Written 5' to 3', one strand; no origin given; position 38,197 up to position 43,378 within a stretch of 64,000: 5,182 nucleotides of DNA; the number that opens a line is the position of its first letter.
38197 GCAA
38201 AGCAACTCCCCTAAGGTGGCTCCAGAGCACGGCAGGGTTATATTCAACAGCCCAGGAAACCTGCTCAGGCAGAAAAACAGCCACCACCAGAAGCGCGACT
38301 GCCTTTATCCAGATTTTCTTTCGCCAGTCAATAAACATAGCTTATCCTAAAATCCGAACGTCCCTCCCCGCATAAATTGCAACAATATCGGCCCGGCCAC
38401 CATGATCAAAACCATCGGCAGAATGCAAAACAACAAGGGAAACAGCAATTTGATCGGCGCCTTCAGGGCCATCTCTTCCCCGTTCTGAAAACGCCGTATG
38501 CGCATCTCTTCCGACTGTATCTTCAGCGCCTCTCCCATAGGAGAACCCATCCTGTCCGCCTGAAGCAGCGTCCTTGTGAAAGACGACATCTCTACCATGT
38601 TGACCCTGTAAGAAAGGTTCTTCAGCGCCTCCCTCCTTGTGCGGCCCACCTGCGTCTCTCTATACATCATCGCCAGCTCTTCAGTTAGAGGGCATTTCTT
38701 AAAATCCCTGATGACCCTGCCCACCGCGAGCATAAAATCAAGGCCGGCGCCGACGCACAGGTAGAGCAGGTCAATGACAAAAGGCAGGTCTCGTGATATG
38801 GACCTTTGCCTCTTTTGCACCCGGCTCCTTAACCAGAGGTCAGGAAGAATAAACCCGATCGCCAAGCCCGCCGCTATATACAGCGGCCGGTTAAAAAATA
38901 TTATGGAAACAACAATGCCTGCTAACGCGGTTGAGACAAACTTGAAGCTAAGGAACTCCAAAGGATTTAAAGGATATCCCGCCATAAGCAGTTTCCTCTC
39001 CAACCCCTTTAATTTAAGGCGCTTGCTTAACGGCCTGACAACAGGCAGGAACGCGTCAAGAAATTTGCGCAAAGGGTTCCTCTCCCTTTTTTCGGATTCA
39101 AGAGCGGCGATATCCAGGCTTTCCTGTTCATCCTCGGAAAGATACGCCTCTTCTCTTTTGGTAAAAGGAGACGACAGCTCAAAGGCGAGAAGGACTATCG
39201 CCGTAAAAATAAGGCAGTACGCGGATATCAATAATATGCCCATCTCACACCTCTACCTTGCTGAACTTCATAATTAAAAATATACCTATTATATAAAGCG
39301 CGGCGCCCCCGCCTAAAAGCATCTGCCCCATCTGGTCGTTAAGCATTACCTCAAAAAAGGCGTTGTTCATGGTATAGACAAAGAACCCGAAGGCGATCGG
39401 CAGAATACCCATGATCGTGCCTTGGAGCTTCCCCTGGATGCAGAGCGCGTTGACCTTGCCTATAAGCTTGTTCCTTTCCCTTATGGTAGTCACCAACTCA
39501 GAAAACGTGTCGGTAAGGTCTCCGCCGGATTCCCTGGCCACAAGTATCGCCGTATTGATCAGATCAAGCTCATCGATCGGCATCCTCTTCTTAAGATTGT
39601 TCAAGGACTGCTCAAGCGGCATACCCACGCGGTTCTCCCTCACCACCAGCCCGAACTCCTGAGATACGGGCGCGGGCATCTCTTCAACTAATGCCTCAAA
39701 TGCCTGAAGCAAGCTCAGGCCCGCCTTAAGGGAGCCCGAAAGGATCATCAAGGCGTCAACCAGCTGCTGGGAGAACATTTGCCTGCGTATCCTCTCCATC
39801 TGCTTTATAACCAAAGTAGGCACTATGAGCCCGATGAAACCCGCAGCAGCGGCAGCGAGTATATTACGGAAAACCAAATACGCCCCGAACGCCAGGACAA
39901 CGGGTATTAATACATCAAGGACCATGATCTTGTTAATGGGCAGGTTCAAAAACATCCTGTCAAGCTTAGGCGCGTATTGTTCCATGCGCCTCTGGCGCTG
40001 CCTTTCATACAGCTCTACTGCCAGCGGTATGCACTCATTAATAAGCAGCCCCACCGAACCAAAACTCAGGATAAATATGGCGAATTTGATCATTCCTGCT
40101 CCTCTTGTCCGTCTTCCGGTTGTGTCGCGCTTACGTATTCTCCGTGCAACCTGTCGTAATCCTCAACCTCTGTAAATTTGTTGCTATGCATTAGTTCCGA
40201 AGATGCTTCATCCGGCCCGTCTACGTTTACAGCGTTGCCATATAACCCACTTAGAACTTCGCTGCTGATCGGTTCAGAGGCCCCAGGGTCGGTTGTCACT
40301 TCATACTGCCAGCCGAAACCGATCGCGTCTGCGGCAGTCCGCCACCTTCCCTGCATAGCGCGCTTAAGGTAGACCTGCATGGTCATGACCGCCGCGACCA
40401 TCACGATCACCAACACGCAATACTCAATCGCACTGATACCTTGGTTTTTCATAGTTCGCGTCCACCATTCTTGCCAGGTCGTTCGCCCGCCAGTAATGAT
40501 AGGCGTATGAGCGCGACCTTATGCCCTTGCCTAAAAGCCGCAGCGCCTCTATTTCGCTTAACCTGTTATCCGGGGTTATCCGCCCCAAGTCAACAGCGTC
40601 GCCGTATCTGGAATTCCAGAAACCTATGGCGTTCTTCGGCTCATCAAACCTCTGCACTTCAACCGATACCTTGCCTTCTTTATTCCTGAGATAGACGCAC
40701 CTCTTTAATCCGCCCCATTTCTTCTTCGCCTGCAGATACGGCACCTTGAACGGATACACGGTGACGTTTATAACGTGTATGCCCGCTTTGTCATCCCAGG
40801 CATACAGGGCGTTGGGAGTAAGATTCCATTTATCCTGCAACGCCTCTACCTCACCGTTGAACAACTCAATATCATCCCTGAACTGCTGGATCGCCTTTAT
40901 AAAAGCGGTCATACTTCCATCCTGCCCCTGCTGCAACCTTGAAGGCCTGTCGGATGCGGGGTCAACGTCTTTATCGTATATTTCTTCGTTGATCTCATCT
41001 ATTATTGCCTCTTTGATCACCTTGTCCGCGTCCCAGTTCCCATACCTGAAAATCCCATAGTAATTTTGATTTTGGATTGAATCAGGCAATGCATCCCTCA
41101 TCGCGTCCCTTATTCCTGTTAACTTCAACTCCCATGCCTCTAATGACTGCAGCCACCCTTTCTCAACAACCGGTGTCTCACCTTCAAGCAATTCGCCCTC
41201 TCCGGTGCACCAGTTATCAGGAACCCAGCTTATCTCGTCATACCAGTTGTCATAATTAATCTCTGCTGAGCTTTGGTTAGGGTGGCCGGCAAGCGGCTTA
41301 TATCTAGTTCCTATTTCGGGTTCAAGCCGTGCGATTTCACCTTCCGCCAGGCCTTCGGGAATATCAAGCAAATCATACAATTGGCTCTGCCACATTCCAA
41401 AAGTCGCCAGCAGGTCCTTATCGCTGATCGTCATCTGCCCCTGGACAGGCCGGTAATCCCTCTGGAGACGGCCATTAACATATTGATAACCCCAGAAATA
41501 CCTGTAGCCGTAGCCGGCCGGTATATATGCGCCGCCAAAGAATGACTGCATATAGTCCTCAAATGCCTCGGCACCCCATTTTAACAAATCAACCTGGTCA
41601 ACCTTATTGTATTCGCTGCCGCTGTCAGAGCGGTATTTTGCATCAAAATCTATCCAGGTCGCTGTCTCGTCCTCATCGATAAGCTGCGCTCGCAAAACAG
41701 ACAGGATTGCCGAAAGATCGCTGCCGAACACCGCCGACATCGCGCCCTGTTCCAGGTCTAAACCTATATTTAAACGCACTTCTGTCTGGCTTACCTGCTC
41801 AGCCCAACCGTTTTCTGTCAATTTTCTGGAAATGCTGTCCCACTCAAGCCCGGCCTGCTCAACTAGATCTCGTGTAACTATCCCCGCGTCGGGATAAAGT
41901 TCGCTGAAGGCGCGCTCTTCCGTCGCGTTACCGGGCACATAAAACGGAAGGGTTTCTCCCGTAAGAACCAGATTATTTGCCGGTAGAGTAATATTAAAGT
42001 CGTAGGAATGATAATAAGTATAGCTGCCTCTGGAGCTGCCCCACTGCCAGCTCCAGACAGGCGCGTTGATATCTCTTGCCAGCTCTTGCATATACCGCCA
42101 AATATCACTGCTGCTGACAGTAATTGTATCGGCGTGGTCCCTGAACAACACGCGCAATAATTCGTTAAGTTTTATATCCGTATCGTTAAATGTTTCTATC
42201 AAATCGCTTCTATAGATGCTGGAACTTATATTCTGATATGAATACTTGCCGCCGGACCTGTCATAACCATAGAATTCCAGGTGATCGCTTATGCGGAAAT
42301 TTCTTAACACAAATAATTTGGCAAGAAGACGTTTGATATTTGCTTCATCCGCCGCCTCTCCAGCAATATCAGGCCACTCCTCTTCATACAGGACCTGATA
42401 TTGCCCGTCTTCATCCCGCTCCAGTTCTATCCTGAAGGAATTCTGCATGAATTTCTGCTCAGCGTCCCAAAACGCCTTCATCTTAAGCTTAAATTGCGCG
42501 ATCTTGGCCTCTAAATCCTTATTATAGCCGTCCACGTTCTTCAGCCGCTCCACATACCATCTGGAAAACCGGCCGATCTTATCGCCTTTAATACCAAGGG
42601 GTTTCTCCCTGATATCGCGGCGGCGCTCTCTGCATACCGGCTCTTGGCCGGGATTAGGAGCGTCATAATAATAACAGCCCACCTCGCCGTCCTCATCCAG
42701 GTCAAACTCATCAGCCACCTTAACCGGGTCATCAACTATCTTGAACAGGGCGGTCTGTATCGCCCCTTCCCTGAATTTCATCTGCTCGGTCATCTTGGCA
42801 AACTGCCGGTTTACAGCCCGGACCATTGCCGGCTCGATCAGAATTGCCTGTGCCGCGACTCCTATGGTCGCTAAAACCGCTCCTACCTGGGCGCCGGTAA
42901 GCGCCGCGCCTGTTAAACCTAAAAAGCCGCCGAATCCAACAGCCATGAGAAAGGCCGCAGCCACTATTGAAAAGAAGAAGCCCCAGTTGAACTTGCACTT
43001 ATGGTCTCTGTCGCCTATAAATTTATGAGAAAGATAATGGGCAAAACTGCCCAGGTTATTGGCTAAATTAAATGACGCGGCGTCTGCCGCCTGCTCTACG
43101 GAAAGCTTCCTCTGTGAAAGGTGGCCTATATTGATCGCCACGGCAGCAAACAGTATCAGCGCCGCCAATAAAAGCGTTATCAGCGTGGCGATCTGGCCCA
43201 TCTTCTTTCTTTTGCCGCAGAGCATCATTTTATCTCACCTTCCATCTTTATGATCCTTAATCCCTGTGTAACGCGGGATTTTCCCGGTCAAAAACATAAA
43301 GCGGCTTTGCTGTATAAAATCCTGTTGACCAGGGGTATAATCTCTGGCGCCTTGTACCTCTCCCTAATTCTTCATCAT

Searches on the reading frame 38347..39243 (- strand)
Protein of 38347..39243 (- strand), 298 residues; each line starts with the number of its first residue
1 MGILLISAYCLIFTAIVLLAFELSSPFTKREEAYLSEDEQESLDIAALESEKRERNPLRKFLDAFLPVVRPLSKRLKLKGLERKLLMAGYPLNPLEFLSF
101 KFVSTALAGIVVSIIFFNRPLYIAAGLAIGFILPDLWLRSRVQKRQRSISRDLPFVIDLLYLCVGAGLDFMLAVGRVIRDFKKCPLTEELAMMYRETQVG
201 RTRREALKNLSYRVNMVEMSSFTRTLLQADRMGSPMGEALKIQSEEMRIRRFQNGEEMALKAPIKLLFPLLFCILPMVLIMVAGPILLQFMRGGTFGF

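Call 34: search_protein_families(library=pfam, proteins=[window:38347-39243:-], max_evalue=0.01)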
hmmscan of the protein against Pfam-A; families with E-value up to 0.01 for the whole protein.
window:38347-39243:- (298 aa): 1 family
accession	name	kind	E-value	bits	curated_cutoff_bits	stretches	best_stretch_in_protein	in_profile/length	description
PF00482.28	T2SSF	-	3.4e-13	50.1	25.2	1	157-282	2-123/125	Type II secretion system (T2SS), protein F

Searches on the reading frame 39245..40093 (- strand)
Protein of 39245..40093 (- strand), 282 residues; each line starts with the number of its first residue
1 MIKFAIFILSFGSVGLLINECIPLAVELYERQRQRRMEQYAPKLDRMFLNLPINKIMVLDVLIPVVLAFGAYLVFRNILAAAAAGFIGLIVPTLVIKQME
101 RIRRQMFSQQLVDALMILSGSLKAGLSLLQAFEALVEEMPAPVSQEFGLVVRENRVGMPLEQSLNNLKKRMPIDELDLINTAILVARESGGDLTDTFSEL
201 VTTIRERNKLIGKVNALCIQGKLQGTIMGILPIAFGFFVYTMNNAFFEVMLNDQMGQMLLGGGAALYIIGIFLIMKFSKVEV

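Call 34: search_protein_families(library=pfam, proteins=[window:39245-40093:-], max_evalue=0.01)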
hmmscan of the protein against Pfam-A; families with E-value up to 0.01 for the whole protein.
window:39245-40093:- (282 aa): 1 family
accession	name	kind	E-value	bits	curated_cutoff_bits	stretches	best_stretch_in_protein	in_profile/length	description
PF00482.28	T2SSF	-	9.9e-17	61.5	25.2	1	116-240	3-124/125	Type II secretion system (T2SS), protein F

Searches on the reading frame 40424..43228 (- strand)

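Call 34: search_protein_families(library=pfam, proteins=[window:40424-43228:-], max_evalue=0.01)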
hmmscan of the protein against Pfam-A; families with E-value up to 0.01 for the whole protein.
window:40424-43228:- (934 aa): 1 family
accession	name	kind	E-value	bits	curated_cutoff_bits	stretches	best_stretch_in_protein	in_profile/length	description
PF13400.11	Tad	-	0.0022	18.7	22.3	1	11-52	1-41/47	Putative Flp pilus-assembly TadE/G-like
